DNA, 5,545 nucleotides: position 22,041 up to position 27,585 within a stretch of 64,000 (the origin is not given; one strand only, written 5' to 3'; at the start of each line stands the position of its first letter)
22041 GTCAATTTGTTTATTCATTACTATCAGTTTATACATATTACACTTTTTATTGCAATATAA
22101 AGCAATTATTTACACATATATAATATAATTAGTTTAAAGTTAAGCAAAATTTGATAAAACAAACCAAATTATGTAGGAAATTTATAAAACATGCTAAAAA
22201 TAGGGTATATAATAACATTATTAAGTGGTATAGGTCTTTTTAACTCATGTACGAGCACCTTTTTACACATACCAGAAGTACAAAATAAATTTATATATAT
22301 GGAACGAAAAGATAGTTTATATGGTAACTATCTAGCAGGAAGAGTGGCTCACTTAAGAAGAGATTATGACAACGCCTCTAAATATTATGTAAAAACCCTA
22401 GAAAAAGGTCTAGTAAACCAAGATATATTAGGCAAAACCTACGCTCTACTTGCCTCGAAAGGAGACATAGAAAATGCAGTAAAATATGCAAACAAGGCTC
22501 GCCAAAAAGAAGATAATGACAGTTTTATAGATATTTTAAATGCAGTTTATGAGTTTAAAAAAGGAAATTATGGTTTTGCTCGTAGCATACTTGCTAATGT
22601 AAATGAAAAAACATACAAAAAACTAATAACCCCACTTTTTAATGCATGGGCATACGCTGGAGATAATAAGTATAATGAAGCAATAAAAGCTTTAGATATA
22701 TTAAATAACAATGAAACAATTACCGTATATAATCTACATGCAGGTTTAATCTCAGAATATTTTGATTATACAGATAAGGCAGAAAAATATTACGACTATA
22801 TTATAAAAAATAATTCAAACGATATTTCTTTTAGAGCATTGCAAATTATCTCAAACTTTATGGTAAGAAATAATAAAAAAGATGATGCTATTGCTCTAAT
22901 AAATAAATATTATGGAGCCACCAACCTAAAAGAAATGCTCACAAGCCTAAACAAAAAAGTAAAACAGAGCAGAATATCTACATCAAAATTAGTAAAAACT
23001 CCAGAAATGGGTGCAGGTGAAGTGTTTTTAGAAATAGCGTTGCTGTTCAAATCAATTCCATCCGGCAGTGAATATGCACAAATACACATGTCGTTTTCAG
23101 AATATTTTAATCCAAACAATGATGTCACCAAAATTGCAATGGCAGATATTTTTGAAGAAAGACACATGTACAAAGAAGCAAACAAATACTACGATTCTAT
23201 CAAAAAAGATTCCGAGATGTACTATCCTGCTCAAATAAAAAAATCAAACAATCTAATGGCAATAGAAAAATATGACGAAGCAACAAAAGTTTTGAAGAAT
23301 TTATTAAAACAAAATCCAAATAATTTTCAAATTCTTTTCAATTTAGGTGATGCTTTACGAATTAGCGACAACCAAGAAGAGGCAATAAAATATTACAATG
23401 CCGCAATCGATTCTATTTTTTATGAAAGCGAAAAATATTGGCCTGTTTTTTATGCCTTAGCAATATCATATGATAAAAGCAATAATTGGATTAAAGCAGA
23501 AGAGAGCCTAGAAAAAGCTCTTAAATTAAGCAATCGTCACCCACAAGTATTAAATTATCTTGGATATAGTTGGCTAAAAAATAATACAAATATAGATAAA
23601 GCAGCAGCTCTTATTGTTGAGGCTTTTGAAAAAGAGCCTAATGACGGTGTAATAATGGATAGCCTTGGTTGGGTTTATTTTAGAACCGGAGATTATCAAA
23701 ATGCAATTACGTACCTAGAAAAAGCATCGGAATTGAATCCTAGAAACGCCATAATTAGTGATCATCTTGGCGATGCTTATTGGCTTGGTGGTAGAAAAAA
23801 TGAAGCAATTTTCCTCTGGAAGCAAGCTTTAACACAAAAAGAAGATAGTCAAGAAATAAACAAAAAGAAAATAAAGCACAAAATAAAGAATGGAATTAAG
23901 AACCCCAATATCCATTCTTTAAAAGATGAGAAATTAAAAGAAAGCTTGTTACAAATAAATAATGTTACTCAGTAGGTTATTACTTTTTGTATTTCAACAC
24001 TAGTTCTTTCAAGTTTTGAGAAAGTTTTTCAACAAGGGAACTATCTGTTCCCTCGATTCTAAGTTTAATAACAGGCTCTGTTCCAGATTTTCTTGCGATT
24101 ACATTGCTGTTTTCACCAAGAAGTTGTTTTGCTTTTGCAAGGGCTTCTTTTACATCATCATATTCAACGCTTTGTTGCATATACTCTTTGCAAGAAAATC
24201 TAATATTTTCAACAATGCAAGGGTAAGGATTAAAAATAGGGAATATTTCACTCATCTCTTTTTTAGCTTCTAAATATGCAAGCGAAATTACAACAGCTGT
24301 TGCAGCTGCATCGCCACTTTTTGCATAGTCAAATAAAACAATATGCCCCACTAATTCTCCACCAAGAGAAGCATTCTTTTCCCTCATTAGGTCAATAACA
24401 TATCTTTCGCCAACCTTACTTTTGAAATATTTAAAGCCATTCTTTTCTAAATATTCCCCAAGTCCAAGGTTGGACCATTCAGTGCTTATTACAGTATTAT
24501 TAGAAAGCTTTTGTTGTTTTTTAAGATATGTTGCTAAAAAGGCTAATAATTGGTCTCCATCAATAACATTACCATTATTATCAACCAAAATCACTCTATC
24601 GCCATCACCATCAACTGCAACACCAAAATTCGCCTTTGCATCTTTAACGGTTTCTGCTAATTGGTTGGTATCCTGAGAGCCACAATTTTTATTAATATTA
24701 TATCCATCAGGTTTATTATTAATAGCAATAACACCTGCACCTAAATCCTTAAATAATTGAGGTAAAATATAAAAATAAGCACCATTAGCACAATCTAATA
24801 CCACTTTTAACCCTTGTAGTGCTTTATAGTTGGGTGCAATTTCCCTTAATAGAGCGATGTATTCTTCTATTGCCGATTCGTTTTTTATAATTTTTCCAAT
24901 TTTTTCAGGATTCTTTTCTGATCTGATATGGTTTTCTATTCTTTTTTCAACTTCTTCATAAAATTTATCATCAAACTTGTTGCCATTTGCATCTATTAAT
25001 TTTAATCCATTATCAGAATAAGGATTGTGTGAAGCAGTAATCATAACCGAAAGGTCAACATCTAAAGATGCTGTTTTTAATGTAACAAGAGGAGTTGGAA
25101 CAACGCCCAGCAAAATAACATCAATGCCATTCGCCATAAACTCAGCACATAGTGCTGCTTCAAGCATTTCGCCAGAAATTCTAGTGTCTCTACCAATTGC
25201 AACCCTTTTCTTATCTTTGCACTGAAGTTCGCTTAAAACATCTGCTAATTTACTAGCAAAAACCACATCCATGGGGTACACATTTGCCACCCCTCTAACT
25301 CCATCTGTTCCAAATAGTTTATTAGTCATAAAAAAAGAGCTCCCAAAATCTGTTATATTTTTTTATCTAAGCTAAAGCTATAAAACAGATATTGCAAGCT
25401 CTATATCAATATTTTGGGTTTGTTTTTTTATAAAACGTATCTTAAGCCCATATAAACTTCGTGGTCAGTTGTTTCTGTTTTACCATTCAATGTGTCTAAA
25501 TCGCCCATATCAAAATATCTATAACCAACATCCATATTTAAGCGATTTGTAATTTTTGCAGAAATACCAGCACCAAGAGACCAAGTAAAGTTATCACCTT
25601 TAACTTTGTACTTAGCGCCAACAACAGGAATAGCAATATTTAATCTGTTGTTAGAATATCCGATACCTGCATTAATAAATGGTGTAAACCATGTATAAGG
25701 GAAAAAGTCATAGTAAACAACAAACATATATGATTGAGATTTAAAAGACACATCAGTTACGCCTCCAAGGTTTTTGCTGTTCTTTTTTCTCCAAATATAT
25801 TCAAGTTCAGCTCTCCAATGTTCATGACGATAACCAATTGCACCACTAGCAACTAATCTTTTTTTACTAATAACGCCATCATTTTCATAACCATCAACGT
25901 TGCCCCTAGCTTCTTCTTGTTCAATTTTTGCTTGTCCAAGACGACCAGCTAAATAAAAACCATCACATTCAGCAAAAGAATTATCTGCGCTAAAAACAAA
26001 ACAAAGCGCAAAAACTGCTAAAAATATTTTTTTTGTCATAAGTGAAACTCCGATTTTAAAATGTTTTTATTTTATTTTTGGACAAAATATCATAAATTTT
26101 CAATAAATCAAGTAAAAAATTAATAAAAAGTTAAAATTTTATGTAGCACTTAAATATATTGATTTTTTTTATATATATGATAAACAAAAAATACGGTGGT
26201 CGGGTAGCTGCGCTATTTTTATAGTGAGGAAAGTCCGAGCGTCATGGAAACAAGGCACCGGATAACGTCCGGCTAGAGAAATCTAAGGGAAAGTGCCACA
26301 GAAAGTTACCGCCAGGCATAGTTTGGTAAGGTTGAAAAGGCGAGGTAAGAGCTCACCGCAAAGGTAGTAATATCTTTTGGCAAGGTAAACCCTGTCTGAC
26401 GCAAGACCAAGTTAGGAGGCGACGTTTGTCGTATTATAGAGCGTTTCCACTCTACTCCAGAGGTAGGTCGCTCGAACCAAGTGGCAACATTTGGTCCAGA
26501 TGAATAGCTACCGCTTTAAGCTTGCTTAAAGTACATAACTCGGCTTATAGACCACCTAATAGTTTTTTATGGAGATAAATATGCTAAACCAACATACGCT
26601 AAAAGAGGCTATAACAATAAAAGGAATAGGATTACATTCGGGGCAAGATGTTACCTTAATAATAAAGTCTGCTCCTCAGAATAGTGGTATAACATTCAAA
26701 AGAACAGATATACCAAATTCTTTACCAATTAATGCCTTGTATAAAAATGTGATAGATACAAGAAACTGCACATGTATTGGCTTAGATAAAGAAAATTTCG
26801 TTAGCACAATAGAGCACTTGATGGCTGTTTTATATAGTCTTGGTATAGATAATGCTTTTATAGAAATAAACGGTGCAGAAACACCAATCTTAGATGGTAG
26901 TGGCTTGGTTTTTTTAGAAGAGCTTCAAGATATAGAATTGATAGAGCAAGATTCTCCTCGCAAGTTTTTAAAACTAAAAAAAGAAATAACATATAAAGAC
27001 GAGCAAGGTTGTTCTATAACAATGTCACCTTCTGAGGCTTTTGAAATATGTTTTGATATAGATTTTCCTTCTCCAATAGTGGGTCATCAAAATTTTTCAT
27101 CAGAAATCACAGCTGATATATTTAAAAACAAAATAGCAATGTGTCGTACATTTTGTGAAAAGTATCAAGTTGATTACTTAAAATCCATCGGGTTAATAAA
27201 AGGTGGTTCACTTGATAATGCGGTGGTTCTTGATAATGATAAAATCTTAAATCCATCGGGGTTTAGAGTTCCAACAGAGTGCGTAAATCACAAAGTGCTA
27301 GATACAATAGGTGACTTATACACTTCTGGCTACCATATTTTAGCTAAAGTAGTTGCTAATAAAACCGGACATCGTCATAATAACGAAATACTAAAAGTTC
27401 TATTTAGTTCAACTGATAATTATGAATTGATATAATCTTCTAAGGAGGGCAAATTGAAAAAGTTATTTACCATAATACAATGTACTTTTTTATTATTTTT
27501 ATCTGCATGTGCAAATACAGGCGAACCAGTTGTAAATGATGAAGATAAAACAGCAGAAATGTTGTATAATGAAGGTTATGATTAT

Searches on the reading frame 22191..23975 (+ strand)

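Call 82: search_protein_families(library=pfam, proteins=[window:22191-23975:+], max_evalue=0.00001)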
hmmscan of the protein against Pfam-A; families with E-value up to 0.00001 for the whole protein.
window:22191-23975:+ (594 aa): 17 families
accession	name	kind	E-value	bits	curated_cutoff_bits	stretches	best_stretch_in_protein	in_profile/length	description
PF07719.23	TPR_2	-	3.9e-30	101.9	27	1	492-519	7-34/34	Tetratricopeptide repeat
PF13432.12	TPR_16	-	3.6e-27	94.8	32.7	2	352-407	4-59/65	Tetratricopeptide repeat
PF13424.12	TPR_12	-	1.6e-21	76.7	30.1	0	469-515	27-74/77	Tetratricopeptide repeat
PF13428.12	TPR_14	-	6.6e-21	73.1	23.5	0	355-387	11-43/44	Tetratricopeptide repeat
PF14559.12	TPR_19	-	1.8e-18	67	25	0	499-555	4-60/68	Tetratricopeptide repeat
PF13181.12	TPR_8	-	9.6e-18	63.2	25.7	1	492-519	7-34/34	Tetratricopeptide repeat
PF00515.34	TPR_1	-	1.1e-17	63.5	27.8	1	492-519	7-34/34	Tetratricopeptide repeat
PF13414.12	TPR_11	-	2.1e-15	56.6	26.8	1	495-531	3-39/42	TPR repeat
PF13431.12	TPR_17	-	6.6e-13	48.3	24.4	0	369-399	3-33/34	Tetratricopeptide repeat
PF25062.1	ARM_TT21_N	-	1.9e-10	41.3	40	0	396-513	79-195/222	Tetratricopeptide repeat protein 21 N-terminal ARM repeat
PF23914.1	TPR_CcmH_CycH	-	4.1e-10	40.1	42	0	431-519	64-154/158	Cytochrome c-type biogenesis protein H TPR domain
PF13176.12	TPR_7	-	6.7e-10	38.7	27.9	0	490-517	3-32/36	Tetratricopeptide repeat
PF25064.1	ARM_TT21_5th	-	1.1e-09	39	27.8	0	359-443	15-98/117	TT21 fifth ARM repeats domain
PF13174.12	TPR_6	-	5.1e-08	33.5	26.3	0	492-517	6-31/33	Tetratricopeptide repeat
PF13429.12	TPR_15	-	1.2e-07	31.9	26.2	0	355-403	224-272/280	Tetratricopeptide repeat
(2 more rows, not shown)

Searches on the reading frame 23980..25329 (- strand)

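Call 82: search_protein_families(library=pfam, proteins=[window:23980-25329:-], max_evalue=0.00001)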
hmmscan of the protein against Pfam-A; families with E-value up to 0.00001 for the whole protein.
window:23980-25329:- (449 aa): 4 families
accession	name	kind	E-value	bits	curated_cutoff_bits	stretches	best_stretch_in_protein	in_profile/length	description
PF02878.22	PGM_PMM_I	-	1.1e-37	129.2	22.5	1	4-133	2-133/138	Phosphoglucomutase/phosphomannomutase, alpha/beta/alpha domain I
PF02880.22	PGM_PMM_III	-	3.9e-23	82.2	20.7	1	257-363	1-108/115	Phosphoglucomutase/phosphomannomutase, alpha/beta/alpha domain III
PF02879.22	PGM_PMM_II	-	1.5e-18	67.6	29.3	1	155-253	1-103/103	Phosphoglucomutase/phosphomannomutase, alpha/beta/alpha domain II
PF00408.26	PGM_PMM_IV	-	3.6e-09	37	23.1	1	388-440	13-65/68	Phosphoglucomutase/phosphomannomutase, C-terminal domain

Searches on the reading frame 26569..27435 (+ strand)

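Call 82: search_protein_families(library=pfam, proteins=[window:26569-27435:+], max_evalue=0.00001)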
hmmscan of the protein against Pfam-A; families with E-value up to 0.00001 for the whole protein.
window:26569-27435:+ (288 aa): 1 family
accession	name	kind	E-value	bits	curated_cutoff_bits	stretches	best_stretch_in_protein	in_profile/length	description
PF03331.19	LpxC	-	2.6e-93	312.8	27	1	8-279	1-267/268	UDP-3-O-acyl N-acetylglycosamine deacetylase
